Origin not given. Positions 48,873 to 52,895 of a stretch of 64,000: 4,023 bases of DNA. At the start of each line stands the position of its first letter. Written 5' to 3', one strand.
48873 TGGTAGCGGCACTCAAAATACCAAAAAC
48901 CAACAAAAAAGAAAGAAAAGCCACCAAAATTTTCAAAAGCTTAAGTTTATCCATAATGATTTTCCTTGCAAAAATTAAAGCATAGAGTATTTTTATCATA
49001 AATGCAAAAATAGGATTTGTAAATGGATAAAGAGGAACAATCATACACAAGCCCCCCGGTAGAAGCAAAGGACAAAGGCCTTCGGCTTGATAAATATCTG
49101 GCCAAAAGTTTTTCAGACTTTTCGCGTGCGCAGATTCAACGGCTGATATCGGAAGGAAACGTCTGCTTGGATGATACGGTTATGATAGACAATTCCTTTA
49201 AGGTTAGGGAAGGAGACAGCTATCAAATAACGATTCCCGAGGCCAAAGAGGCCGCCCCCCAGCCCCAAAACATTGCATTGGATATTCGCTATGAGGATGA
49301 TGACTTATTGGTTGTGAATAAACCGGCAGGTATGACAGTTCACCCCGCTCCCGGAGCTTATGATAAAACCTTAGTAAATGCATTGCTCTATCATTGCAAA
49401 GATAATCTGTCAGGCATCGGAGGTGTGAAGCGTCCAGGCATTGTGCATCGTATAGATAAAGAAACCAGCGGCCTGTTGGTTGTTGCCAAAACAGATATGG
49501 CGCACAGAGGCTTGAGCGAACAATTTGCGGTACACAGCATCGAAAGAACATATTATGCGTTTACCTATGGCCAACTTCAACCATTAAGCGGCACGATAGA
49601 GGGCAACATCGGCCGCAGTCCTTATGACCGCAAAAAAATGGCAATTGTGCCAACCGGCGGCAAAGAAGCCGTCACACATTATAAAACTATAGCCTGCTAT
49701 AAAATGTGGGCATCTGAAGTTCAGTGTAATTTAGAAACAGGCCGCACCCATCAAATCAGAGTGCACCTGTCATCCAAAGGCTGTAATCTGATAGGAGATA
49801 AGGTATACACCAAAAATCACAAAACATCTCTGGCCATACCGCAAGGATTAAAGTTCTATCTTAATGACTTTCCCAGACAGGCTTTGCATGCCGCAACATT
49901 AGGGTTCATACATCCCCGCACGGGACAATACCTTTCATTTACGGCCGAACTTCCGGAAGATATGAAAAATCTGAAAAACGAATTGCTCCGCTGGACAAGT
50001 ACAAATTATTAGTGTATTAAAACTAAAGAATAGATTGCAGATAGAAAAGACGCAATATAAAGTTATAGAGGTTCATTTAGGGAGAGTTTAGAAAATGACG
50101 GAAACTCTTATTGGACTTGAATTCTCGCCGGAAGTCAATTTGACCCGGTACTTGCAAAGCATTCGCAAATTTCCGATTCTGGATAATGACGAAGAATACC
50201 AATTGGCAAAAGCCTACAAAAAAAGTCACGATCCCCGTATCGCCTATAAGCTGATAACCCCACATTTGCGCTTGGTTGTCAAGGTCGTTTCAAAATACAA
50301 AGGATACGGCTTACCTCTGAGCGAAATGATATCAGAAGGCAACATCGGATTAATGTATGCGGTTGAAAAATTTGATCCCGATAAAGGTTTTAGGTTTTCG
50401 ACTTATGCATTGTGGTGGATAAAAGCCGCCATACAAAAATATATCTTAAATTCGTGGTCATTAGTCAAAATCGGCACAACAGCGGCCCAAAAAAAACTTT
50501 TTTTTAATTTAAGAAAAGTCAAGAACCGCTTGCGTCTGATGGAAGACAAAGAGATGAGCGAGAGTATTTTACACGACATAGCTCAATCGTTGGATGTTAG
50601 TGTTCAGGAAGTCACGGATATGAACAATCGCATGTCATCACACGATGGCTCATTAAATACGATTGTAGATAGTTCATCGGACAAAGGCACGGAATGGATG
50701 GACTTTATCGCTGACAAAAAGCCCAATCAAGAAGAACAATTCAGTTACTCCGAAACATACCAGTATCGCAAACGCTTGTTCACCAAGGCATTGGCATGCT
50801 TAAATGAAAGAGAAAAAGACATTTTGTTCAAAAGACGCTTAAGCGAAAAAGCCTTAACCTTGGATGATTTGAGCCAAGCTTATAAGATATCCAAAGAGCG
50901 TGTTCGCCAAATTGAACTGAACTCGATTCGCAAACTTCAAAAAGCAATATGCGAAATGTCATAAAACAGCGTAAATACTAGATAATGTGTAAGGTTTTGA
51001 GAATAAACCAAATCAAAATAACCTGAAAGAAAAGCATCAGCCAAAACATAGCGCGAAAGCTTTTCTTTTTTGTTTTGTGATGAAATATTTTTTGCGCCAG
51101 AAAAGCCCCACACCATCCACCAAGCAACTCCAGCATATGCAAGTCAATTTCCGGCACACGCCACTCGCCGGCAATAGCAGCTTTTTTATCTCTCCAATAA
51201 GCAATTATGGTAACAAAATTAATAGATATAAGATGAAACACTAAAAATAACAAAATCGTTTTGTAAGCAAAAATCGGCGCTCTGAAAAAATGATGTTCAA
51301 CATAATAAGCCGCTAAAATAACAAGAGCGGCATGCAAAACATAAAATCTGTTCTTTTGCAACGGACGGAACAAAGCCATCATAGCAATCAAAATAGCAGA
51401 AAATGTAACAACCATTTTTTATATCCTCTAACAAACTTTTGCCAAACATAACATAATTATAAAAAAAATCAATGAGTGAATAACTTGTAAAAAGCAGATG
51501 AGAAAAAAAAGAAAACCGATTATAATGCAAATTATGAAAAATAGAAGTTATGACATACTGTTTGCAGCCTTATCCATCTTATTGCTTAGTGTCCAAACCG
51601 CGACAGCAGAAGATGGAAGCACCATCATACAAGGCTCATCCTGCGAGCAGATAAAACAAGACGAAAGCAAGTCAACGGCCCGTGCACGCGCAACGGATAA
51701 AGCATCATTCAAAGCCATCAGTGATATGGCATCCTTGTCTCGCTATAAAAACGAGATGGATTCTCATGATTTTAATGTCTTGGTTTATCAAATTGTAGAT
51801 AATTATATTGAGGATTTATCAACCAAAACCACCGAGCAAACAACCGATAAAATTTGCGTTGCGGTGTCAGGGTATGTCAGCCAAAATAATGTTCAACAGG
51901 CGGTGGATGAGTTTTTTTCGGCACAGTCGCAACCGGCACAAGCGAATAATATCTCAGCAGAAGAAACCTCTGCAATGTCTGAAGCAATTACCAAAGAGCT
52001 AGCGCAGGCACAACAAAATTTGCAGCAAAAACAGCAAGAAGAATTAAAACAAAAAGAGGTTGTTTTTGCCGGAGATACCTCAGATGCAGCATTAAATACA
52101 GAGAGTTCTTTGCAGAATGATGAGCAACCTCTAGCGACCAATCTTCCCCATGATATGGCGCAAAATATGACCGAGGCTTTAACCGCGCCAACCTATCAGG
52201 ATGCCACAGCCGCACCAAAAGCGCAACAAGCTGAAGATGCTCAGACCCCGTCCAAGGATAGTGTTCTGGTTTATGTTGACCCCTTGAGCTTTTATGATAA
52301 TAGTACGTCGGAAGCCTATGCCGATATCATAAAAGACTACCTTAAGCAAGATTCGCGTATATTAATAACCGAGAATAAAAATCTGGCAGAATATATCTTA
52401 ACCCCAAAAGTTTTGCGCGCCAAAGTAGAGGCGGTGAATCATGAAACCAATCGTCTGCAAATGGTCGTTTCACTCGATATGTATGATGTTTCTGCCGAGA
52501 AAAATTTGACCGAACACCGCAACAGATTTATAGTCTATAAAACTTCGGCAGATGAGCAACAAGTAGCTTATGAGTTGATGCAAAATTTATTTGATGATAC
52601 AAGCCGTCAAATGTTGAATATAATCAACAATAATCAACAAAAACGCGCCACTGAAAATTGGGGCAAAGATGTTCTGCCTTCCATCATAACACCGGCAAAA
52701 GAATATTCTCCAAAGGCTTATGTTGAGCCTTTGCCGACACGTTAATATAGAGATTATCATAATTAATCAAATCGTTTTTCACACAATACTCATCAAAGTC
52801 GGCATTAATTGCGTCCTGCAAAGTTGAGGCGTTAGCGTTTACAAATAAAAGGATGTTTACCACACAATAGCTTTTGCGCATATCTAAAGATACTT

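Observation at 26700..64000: Four-copy paralogous two-gene cassette: a Cys-rich secreted protein plus a DUF1566-like secreted protein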

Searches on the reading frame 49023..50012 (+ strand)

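Call 39: search_protein_families(library=pfam, proteins=[window:49023-50012:+], max_evalue=0.001)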
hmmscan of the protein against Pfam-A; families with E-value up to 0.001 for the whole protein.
window:49023-50012:+ (329 aa): 2 families
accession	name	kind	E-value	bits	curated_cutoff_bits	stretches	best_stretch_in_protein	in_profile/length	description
PF00849.27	PseudoU_synth_2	-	8.5e-34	117.4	26.8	1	94-251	1-152/152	RNA pseudouridylate synthase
PF01479.30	S4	-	5.5e-09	36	22.8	1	20-65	1-46/48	S4 domain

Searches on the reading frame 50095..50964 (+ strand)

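Call 39: search_protein_families(library=pfam, proteins=[window:50095-50964:+], max_evalue=0.001)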
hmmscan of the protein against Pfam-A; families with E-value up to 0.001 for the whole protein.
window:50095-50964:+ (289 aa): 3 families
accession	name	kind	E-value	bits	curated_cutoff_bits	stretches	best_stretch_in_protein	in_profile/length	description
PF04542.20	Sigma70_r2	-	5.7e-18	64.9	24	1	53-119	1-67/71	Sigma-70 region 2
PF04545.22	Sigma70_r4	-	3.9e-12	45.9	24.1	1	232-283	1-50/50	Sigma-70, region 4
PF00140.25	Sigma70_r1_2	-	1.3e-05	25.5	22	1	17-42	4-29/34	Sigma-70 factor, region 1.2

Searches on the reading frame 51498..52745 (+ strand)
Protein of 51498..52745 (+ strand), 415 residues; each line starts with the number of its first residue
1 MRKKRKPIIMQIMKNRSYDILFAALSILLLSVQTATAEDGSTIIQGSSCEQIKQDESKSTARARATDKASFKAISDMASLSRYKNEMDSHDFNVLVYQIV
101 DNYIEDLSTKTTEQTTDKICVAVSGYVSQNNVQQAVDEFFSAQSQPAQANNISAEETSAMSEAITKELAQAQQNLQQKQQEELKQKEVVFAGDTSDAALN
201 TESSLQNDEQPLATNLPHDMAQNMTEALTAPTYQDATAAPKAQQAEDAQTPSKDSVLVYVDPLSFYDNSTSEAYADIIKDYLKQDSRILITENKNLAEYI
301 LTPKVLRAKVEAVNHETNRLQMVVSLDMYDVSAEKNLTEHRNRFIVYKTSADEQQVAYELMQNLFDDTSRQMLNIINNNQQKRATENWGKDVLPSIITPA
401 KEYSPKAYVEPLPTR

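Call 39: search_protein_families(library=pfam, proteins=[window:51498-52745:+], max_evalue=0.001)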
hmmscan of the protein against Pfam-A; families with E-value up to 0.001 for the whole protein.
window:51498-52745:+ (415 aa): 0 families

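Call 117: search_protein_families(library=pfam, proteins=[window:51498-52745:+], max_evalue=0.01)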
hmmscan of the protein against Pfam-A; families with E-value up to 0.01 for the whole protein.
window:51498-52745:+ (415 aa): 0 families
